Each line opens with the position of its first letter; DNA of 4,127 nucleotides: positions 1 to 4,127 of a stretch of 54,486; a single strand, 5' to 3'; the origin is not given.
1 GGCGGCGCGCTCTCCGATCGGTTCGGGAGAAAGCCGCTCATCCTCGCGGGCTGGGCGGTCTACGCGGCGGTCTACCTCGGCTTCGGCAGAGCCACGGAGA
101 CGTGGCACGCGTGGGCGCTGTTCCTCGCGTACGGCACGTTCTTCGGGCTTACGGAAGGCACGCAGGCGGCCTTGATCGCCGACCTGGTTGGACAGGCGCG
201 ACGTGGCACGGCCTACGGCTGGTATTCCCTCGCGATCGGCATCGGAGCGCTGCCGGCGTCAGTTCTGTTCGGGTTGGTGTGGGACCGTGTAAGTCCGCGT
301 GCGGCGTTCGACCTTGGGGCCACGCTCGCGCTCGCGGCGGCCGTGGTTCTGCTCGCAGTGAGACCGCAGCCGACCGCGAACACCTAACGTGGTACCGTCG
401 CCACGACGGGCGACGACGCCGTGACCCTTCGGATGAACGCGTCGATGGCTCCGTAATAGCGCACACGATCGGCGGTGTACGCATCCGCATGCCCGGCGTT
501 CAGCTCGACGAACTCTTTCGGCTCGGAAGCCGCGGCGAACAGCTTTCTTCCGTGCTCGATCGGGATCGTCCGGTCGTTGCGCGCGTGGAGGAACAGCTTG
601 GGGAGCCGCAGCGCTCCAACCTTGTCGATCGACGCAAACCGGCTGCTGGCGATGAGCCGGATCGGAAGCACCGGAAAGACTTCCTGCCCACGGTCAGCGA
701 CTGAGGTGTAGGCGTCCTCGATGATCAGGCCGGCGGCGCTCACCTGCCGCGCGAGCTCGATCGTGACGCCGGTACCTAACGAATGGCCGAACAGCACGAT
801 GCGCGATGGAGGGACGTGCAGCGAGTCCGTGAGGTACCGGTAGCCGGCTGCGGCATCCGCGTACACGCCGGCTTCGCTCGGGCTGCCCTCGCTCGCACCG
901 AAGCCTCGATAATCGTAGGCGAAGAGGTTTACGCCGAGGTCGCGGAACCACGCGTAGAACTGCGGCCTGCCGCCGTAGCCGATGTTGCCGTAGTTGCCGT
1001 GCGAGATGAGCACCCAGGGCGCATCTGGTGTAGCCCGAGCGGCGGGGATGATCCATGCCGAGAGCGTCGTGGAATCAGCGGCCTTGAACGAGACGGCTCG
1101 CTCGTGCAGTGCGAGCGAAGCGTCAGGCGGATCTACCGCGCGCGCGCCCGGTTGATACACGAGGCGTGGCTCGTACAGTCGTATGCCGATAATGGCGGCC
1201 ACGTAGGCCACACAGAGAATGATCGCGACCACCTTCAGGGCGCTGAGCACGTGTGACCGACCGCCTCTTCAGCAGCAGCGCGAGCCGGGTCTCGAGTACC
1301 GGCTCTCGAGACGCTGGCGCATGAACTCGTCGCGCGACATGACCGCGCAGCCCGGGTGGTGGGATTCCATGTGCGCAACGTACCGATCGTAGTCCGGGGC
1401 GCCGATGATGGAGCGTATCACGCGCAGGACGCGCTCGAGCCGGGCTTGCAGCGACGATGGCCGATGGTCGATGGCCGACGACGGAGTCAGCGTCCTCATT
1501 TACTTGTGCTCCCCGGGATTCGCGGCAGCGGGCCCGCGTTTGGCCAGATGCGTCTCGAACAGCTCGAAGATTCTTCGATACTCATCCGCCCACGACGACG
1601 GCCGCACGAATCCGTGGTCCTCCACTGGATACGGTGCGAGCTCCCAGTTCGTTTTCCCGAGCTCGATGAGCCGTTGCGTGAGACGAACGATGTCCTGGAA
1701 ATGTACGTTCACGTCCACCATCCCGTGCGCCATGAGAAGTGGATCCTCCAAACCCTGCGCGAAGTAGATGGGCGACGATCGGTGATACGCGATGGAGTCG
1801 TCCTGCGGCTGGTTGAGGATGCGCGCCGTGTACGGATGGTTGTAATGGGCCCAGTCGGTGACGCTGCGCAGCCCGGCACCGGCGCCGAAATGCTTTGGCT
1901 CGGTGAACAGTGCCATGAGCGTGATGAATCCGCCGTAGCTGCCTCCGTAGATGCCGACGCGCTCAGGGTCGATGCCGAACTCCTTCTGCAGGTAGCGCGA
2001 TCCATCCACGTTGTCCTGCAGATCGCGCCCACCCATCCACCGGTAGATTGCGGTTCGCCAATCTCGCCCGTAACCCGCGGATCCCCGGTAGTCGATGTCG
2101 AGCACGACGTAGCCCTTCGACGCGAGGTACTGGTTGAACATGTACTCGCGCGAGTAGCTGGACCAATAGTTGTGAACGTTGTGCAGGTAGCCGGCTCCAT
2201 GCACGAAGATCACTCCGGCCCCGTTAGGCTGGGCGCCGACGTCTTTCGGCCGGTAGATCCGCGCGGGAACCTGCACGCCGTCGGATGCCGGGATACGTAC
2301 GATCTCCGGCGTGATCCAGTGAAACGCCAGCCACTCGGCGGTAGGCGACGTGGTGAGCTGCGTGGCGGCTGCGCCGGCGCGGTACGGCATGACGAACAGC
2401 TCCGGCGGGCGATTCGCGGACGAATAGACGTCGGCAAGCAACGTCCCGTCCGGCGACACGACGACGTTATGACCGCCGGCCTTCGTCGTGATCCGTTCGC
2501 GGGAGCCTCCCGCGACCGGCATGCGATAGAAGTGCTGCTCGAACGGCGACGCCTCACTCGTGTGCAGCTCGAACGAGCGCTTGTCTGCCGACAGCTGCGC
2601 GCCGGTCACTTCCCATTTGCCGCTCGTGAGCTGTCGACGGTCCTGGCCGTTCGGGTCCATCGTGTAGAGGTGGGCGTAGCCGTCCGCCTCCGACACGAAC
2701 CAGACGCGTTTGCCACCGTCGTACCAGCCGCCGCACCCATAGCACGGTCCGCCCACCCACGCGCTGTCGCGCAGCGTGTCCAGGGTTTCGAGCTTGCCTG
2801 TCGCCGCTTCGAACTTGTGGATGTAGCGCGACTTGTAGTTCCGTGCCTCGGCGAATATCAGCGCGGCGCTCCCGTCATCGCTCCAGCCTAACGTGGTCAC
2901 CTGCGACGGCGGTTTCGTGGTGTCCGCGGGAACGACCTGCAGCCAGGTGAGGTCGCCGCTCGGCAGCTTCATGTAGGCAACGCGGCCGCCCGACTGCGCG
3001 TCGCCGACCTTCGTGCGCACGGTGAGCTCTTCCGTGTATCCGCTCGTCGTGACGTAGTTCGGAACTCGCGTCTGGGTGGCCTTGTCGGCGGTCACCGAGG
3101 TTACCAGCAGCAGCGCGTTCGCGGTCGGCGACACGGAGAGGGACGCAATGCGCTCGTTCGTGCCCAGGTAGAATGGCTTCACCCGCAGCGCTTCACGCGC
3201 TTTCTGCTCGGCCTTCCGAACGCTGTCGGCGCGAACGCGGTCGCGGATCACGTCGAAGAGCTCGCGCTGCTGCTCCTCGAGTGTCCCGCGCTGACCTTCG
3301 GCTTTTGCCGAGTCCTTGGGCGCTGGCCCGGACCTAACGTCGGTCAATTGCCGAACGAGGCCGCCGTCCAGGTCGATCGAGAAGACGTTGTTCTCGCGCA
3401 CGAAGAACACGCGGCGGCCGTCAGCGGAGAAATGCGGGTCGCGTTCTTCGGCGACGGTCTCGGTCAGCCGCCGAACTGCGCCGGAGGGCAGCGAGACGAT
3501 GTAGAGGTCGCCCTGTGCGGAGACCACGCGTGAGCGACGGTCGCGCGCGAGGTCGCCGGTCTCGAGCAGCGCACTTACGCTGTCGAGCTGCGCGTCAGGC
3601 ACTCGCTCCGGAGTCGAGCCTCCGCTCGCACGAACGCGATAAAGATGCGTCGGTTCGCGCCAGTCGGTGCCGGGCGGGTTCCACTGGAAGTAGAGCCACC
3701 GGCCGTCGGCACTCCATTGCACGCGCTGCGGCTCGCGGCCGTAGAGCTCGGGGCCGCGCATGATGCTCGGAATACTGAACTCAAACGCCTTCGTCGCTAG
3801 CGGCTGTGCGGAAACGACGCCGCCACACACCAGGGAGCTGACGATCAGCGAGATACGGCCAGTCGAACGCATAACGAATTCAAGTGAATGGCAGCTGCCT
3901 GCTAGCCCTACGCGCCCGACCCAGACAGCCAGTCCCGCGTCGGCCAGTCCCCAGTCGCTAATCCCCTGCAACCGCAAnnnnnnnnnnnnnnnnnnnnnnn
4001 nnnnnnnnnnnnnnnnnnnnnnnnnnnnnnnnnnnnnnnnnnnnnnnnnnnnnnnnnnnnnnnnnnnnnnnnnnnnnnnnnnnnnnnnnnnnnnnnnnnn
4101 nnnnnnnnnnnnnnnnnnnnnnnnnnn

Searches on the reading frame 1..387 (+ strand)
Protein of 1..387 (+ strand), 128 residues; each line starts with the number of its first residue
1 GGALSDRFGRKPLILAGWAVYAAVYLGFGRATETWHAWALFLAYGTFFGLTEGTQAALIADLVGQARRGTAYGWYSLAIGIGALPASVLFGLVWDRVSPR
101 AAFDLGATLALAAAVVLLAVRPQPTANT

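Call 49: search_protein_families(library=pfam, max_evalue=0.000001, proteins=[window:1-387:+])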
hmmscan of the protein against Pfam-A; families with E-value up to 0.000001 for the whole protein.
window:1-387:+ (128 aa): 2 families
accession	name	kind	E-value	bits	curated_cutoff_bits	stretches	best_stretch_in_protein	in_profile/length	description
PF07690.21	MFS_1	-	8.1e-16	58.3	33.4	1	2-124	53-177/347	Major Facilitator Superfamily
PF00083.30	Sugar_tr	-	2.6e-07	30.4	22.3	1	2-120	67-187/452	Sugar (and other) transporter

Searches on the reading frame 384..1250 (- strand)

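Call 49: search_protein_families(library=pfam, max_evalue=0.000001, proteins=[window:384-1250:-])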
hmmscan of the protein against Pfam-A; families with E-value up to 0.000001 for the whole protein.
window:384-1250:- (288 aa): 3 families
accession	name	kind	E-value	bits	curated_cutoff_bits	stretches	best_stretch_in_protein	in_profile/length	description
PF00561.26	Abhydrolase_1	-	3.8e-12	46.8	25.8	1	78-168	1-88/245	alpha/beta hydrolase fold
PF12146.15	Hydrolase_4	-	4.9e-12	46.1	27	1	80-177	7-106/239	Serine aminopeptidase, S33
PF12697.13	Abhydrolase_6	-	1.1e-07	33.2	26.3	1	83-240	4-146/217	Alpha/beta hydrolase family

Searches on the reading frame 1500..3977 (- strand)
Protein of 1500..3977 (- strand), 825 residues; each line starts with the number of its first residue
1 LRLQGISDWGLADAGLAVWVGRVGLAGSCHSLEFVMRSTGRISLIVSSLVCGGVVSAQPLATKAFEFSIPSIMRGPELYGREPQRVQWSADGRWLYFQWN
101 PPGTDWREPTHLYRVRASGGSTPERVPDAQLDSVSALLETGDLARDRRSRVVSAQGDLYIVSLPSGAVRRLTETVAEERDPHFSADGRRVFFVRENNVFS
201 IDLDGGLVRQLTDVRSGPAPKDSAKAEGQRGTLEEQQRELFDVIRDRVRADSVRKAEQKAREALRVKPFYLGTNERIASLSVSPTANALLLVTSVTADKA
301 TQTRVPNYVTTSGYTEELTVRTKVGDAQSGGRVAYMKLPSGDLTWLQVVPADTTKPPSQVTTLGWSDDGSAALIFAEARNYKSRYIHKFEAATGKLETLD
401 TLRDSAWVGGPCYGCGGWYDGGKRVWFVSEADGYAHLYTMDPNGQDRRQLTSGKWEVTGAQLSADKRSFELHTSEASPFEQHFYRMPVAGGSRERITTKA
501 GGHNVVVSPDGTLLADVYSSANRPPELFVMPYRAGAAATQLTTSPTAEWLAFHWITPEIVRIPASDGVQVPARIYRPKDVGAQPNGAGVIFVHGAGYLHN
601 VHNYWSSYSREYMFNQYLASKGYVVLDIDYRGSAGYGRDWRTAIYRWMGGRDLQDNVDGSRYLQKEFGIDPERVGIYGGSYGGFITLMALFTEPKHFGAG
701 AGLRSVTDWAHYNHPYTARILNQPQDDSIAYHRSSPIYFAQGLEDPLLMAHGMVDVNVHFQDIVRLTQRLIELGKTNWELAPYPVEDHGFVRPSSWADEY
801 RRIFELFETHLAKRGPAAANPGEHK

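Call 8: search_protein_families(library=ncbifam, proteins=[window:1500-3977:-])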
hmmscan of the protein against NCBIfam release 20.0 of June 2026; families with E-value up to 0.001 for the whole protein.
window:1500-3977:- (825 aa): 5 families
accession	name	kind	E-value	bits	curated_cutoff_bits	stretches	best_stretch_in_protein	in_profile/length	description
NF053518.1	DipepPtdsDpp5Prph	equivalog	1.5e-27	96.4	900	2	480-687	321-521/655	dipeptidyl-peptidase Dpp5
TIGR02800.1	propeller_TolB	equivalog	8.7e-14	51.3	343.15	2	365-534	198-356/418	Tol-Pal system beta propeller repeat protein TolB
NF033523.0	lasso_peptidase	equivalog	1.9e-13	50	400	1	478-811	301-637/638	Atxe2 family lasso peptide isopeptidase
NF050058.1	e_dPHAscl_type1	hypoth_equivalog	2.6e-06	27.1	150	1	600-771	30-205/276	extracellular catalytic domain type 1 short-chain-length polyhydroxyalkanoate depolymerase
NF003124.0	PRK04043.1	equivalog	6.7e-05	21.9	428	0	145-197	338-389/419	Tol-Pal system protein TolB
